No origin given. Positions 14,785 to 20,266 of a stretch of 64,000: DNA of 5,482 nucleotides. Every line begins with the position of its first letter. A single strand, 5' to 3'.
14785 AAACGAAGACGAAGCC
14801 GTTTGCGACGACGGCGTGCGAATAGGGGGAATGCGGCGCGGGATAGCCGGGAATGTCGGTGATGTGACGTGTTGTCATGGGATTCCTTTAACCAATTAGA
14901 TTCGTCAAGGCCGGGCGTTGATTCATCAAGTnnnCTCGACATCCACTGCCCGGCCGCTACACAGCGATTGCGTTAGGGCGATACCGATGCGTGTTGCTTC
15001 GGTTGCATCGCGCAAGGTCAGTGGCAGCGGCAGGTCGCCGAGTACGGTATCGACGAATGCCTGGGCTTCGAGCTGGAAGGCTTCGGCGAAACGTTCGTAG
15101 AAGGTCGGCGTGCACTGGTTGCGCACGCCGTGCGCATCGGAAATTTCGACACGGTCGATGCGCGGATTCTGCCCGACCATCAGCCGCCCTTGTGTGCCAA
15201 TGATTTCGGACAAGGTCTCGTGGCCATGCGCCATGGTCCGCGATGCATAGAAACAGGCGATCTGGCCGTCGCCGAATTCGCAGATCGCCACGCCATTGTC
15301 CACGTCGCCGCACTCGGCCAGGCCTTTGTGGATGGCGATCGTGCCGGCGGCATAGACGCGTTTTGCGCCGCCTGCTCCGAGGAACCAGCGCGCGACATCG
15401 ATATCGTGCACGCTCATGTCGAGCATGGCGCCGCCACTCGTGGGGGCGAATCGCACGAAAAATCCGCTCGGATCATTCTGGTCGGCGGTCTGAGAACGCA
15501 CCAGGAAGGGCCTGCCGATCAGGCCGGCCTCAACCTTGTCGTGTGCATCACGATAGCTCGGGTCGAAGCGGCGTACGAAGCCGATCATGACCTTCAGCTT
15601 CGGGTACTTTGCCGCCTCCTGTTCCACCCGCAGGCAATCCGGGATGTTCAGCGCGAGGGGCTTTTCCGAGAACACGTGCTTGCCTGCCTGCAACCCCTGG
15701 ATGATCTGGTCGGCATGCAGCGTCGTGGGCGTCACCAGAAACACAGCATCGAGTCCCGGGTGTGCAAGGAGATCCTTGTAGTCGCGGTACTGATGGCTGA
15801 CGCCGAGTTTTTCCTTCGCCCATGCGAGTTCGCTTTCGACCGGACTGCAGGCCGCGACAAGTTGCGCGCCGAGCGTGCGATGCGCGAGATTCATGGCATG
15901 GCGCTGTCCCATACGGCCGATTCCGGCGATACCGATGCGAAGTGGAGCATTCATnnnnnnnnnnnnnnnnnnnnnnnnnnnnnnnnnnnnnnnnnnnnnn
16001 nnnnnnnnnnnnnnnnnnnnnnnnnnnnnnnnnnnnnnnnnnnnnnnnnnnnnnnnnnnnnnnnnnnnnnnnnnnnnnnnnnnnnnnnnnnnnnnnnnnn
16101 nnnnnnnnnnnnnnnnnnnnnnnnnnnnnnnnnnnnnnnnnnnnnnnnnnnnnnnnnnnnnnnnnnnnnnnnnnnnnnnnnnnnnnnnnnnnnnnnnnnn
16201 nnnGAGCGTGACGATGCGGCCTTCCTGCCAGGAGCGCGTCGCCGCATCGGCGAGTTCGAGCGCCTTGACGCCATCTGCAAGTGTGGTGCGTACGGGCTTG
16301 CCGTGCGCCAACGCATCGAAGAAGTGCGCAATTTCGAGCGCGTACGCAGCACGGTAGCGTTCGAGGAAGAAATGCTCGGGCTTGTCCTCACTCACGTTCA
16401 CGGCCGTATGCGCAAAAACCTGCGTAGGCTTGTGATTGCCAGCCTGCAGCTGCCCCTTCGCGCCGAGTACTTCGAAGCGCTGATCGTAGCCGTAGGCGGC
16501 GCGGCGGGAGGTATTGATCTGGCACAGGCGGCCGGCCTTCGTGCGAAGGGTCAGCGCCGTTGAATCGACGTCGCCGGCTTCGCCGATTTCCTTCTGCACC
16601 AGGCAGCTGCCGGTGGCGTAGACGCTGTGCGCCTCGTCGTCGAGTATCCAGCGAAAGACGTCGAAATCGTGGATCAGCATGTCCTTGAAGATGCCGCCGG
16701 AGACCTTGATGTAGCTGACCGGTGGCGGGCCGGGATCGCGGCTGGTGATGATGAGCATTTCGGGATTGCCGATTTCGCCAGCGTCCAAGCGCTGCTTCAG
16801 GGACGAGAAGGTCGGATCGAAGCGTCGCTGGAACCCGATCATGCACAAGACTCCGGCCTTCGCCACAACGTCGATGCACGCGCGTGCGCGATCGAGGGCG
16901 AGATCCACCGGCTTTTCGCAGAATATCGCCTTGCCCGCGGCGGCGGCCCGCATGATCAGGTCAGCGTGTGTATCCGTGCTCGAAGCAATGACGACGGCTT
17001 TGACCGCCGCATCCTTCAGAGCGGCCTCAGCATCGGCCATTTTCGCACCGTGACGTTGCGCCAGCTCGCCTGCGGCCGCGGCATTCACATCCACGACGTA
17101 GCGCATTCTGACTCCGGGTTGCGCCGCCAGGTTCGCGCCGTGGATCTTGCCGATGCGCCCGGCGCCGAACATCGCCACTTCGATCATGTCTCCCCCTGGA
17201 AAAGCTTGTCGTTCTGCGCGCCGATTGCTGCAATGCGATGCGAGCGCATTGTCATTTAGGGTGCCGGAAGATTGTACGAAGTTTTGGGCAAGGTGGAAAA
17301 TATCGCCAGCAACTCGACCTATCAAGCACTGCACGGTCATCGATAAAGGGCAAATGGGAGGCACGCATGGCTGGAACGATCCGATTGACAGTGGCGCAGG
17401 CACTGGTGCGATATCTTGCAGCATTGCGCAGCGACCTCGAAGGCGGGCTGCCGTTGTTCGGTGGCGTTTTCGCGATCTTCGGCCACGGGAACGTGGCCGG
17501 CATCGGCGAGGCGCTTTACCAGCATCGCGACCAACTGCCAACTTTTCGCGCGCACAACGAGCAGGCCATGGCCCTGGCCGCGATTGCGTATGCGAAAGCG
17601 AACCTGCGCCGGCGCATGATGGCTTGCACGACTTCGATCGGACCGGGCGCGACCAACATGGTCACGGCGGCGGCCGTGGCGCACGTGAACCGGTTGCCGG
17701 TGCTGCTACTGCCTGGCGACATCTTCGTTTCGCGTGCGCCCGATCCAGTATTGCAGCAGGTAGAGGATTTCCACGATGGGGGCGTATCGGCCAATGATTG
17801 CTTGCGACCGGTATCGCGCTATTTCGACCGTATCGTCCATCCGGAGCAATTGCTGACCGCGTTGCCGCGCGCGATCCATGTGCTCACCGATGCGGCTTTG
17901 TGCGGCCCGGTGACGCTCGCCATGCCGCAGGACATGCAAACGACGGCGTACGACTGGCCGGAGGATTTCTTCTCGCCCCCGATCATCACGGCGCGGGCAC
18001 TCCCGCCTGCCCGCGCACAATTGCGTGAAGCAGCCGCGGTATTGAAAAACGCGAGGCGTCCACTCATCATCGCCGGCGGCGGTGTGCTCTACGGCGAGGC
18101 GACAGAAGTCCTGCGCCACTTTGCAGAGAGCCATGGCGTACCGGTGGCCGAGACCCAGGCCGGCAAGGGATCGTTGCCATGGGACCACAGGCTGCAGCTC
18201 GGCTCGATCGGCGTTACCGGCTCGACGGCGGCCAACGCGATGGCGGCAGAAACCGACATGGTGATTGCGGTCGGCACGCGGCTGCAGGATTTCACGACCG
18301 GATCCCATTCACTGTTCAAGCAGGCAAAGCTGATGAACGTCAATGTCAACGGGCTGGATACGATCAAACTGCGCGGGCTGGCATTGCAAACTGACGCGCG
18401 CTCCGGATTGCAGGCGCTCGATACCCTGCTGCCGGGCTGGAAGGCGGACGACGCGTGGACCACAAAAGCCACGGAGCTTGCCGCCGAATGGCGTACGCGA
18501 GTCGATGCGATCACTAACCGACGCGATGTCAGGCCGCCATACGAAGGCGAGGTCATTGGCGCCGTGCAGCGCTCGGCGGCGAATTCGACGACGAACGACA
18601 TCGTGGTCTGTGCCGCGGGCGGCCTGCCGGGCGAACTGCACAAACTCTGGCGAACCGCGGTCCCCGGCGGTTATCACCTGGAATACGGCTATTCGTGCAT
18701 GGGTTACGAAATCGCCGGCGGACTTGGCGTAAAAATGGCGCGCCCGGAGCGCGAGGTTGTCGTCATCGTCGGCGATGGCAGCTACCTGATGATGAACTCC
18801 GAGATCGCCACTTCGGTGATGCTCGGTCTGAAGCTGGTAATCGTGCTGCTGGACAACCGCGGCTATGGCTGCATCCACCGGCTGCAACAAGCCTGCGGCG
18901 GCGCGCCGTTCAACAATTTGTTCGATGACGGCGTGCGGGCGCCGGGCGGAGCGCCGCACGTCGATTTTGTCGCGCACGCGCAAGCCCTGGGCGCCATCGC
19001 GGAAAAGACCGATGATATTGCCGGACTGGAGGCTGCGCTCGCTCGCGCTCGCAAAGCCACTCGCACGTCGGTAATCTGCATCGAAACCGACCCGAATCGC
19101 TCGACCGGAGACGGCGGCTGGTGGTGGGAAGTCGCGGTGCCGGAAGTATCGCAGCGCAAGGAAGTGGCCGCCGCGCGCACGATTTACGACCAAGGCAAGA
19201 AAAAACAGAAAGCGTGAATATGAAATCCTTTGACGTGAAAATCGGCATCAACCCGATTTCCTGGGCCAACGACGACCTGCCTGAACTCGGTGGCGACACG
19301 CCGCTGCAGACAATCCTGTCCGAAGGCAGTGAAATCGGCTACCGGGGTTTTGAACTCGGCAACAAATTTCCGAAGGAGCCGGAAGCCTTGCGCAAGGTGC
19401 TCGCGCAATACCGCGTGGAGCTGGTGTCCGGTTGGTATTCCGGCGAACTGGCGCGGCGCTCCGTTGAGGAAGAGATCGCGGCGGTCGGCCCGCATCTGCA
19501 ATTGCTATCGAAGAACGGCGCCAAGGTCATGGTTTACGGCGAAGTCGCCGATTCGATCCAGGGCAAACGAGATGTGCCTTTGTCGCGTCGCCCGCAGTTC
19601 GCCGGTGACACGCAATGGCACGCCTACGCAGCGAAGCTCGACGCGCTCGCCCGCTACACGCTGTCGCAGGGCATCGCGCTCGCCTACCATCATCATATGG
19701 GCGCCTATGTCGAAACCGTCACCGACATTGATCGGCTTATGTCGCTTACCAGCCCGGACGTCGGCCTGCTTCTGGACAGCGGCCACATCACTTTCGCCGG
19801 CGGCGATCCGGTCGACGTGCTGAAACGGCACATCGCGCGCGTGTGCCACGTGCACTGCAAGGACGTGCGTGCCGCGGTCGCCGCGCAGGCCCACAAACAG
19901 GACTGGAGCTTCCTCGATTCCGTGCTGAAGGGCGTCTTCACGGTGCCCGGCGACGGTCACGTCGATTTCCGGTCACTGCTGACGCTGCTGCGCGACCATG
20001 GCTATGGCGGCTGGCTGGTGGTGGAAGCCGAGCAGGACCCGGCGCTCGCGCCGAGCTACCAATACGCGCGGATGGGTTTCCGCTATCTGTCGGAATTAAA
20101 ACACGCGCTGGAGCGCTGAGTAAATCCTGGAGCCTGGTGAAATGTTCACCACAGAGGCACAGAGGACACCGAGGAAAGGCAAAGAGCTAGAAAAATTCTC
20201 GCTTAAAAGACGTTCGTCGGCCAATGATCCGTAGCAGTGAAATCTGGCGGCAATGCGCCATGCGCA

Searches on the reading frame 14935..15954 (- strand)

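Call 29: search_protein_families(library=pfam, proteins=[window:14935-15954:-], max_evalue=0.00001)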
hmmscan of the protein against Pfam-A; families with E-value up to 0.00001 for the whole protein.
window:14935-15954:- (340 aa): 3 families
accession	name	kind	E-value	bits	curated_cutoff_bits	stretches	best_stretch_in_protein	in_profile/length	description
PF01408.29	GFO_IDH_MocA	-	2.6e-26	93.1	24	1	5-125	1-119/120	Oxidoreductase family, NAD-binding Rossmann fold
PF22725.1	GFO_IDH_MocA_C3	-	1.2e-22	80.7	27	1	134-258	1-123/124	GFO/IDH/MocA C-terminal domain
PF02894.22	GFO_IDH_MocA_C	-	4.3e-18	66.3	22.9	1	140-338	3-217/218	Oxidoreductase family, C-terminal alpha/beta domain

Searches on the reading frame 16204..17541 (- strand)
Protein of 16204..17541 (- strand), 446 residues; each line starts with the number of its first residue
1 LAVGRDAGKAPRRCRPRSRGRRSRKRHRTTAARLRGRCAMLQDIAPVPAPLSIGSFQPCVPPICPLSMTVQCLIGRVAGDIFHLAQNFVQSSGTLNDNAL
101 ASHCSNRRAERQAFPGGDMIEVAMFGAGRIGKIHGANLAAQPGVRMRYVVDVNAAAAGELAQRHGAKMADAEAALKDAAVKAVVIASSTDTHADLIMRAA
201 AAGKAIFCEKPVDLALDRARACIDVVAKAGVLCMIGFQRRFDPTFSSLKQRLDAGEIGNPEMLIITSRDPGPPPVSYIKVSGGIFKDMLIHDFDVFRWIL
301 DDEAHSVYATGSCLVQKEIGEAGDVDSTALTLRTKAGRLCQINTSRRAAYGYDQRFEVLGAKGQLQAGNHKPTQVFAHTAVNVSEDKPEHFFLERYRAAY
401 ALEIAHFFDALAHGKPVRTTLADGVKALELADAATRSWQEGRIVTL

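Call 29: search_protein_families(library=pfam, proteins=[window:16204-17541:-], max_evalue=0.00001)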
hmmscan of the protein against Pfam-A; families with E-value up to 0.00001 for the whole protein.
window:16204-17541:- (446 aa): 3 families
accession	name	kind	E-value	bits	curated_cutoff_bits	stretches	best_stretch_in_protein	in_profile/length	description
PF02894.22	GFO_IDH_MocA_C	-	1e-26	94.6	22.9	1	249-446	1-218/218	Oxidoreductase family, C-terminal alpha/beta domain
PF22725.1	GFO_IDH_MocA_C3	-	1.9e-25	89.7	27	1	247-365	3-123/124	GFO/IDH/MocA C-terminal domain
PF01408.29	GFO_IDH_MocA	-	1.3e-21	77.9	24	1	120-237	1-120/120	Oxidoreductase family, NAD-binding Rossmann fold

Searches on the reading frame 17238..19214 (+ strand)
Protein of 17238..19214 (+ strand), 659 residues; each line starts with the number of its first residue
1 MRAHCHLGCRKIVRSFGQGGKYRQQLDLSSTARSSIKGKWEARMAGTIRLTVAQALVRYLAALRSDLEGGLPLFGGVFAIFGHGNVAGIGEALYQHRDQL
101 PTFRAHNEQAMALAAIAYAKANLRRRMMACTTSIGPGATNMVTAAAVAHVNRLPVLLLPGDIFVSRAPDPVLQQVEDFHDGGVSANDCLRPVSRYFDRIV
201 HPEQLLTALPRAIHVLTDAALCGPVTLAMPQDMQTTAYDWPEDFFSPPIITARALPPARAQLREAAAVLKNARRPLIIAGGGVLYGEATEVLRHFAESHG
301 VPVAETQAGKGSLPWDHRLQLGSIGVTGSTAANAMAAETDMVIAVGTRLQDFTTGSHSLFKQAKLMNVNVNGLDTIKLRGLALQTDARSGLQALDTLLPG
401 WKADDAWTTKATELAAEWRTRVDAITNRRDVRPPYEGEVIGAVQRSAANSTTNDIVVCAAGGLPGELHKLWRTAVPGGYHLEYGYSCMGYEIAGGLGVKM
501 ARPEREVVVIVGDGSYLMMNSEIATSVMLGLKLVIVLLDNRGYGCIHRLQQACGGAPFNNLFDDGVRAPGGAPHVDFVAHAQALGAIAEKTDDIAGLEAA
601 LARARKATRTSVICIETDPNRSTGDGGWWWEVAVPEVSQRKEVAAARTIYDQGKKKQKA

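Call 29: search_protein_families(library=pfam, proteins=[window:17238-19214:+], max_evalue=0.00001)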
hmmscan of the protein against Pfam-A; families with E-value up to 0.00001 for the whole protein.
window:17238-19214:+ (659 aa): 3 families
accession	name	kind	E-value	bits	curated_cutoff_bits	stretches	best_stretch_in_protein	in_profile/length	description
PF00205.28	TPP_enzyme_M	-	4e-35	120.9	30.4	1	263-394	2-137/137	Thiamine pyrophosphate enzyme, central domain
PF02775.26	TPP_enzyme_C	-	1.4e-32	113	21.9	1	461-613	3-149/151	Thiamine pyrophosphate enzyme, C-terminal TPP binding domain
PF02776.23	TPP_enzyme_N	-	6.7e-14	52.1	26.8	1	77-173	19-111/119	Thiamine pyrophosphate enzyme, N-terminal TPP binding domain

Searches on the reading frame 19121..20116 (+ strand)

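Call 29: search_protein_families(library=pfam, proteins=[window:19121-20116:+], max_evalue=0.00001)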
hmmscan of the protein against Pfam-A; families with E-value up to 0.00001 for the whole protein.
window:19121-20116:+ (332 aa): 1 family
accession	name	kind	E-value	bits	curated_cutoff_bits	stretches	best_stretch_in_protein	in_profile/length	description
PF01261.30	AP_endonuc_2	-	5.7e-25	88.9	31.1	1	70-317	5-240/249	Xylose isomerase-like TIM barrel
